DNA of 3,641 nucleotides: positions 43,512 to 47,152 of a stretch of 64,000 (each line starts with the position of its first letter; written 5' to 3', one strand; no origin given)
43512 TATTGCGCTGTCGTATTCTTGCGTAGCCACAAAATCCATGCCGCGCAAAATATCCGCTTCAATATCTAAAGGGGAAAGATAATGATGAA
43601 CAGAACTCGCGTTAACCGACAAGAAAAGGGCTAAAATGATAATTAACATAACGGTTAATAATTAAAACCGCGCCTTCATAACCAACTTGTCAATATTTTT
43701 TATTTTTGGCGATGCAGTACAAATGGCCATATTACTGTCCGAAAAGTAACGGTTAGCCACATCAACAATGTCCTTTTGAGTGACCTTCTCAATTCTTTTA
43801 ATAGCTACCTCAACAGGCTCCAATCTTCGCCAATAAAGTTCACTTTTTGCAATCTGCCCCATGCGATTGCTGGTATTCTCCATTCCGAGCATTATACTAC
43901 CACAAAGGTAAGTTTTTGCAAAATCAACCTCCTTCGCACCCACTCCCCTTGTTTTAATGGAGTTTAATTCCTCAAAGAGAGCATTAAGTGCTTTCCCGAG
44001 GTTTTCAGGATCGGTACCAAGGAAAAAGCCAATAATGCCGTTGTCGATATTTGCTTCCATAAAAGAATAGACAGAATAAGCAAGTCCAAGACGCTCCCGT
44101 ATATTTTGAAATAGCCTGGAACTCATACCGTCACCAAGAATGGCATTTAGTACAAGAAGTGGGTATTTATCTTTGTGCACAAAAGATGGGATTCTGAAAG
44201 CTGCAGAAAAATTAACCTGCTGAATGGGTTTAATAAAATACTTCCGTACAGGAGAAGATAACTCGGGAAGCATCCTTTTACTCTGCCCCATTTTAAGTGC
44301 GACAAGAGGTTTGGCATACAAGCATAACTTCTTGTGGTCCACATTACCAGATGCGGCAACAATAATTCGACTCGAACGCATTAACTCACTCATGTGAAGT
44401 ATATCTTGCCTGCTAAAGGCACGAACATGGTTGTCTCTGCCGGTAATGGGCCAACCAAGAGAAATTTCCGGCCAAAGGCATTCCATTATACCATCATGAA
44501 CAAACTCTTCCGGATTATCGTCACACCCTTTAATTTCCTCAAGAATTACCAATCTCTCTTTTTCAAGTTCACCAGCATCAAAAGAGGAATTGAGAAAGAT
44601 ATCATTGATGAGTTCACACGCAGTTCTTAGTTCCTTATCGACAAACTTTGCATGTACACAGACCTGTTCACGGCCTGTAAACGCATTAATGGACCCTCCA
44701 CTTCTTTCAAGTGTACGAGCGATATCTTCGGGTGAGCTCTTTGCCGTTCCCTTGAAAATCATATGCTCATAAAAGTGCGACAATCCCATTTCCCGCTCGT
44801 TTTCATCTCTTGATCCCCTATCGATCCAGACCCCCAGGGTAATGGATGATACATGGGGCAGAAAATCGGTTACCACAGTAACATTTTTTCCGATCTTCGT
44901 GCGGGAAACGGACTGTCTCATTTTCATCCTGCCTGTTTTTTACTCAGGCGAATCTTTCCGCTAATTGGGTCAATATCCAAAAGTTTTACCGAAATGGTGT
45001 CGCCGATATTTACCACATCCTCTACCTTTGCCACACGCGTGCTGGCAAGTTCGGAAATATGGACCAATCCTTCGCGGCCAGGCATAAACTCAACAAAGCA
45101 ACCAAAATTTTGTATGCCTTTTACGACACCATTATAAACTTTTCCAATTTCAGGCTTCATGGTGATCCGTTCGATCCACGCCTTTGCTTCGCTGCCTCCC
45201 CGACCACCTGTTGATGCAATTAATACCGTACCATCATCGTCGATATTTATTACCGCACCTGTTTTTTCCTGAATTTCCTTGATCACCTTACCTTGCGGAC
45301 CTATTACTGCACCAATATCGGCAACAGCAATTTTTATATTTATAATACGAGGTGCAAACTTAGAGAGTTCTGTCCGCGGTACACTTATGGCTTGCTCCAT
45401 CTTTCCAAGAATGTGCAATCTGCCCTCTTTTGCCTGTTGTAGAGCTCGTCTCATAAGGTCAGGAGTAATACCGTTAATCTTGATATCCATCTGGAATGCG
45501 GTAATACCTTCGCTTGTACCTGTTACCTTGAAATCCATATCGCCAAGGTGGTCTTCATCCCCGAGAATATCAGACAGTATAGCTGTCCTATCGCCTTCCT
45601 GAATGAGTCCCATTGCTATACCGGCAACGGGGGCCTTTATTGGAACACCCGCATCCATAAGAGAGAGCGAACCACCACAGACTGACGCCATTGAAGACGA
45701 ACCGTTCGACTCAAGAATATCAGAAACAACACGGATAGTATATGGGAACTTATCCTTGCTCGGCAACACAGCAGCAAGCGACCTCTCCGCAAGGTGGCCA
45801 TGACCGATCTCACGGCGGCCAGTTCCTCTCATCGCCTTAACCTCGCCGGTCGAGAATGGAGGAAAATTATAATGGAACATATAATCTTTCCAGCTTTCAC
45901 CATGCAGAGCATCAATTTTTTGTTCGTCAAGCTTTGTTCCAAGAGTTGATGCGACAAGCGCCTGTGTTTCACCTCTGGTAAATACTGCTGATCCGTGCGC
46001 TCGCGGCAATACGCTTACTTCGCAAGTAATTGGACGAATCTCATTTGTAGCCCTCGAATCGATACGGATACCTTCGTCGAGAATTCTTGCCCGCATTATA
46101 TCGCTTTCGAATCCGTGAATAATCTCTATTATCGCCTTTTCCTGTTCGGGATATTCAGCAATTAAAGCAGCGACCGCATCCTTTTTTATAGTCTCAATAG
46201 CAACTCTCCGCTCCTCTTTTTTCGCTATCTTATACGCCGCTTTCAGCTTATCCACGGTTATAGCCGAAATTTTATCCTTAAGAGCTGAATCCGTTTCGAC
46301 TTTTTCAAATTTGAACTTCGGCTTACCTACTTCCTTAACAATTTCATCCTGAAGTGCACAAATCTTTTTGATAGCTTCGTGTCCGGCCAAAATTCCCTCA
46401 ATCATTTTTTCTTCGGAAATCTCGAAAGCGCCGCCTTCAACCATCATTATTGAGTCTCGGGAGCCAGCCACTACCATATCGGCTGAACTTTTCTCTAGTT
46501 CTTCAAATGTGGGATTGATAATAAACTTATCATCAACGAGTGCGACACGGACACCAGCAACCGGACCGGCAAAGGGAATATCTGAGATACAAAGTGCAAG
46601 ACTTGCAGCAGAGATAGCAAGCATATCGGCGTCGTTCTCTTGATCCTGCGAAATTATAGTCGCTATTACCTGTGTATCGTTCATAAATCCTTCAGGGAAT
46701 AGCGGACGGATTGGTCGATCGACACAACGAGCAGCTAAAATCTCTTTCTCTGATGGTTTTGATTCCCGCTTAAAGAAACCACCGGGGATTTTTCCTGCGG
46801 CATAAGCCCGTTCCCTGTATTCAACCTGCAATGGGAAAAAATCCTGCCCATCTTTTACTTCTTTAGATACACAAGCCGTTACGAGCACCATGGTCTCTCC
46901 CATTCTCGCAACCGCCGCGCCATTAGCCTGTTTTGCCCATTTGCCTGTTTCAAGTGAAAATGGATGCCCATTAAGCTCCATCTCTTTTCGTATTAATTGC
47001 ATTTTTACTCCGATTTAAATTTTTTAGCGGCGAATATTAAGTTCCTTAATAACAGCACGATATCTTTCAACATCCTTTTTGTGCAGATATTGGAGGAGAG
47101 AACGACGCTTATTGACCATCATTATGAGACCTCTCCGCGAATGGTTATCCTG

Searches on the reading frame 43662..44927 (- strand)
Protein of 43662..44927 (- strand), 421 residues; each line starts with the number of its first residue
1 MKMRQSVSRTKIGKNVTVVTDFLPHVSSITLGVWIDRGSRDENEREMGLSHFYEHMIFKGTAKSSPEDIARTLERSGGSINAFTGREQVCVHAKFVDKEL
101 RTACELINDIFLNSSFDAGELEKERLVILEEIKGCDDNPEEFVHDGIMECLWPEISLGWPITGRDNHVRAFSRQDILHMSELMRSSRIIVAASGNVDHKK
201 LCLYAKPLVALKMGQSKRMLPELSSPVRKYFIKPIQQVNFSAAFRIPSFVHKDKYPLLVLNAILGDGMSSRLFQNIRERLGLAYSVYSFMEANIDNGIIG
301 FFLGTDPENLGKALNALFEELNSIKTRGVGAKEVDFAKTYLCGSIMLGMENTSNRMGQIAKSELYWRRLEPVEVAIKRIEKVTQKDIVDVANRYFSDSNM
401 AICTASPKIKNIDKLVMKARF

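Call 65: search_protein_families(library=pfam, proteins=[window:43662-44927:-], max_evalue=0.001)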
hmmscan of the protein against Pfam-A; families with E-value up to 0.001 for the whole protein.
window:43662-44927:- (421 aa): 2 families
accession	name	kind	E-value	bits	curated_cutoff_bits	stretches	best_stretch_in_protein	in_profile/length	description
PF00675.25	Peptidase_M16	-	4.3e-34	118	22.3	1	23-160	7-144/149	Insulinase (Peptidase family M16)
PF05193.26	Peptidase_M16_C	-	2.2e-31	109.6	23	1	180-339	12-179/181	Peptidase M16 inactive domain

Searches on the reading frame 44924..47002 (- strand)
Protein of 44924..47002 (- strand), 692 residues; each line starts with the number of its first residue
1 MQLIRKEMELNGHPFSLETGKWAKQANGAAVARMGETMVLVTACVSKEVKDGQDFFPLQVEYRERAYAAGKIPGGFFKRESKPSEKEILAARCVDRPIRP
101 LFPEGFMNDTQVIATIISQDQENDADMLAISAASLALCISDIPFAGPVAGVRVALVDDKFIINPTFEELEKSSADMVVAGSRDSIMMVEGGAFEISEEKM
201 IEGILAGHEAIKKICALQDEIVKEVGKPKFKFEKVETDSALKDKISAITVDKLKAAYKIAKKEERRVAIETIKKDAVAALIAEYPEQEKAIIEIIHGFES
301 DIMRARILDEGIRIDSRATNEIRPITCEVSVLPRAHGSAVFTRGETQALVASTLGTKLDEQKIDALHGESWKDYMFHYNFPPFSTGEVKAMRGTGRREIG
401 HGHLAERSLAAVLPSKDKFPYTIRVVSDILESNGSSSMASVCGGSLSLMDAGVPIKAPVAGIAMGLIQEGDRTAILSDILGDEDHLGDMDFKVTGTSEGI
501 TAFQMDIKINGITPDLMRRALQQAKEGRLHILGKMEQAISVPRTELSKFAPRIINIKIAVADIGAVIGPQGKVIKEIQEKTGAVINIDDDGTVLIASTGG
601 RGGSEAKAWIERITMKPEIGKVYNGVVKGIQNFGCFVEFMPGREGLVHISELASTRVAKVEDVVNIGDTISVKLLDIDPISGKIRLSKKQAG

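Call 65: search_protein_families(library=pfam, proteins=[window:44924-47002:-], max_evalue=0.001)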
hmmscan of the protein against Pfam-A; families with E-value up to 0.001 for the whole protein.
window:44924-47002:- (692 aa): 5 families
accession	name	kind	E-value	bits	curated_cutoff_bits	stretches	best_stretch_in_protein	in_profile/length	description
PF01138.27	RNase_PH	-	1.8e-59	200.3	25.5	2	13-143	3-130/130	3' exoribonuclease family, domain 1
PF03725.20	RNase_PH_C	-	5e-27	94.1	20.8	2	146-210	1-67/67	3' exoribonuclease family, domain 2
PF00575.29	S1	-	4e-17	62.8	22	1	616-689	1-74/74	S1 RNA binding domain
PF03726.19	PNPase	-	2.1e-14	54.2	24.6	1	241-317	2-80/81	Polyribonucleotide nucleotidyltransferase, RNA binding domain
PF00013.35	KH_1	-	6.9e-10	39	21.5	1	555-595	3-50/66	KH domain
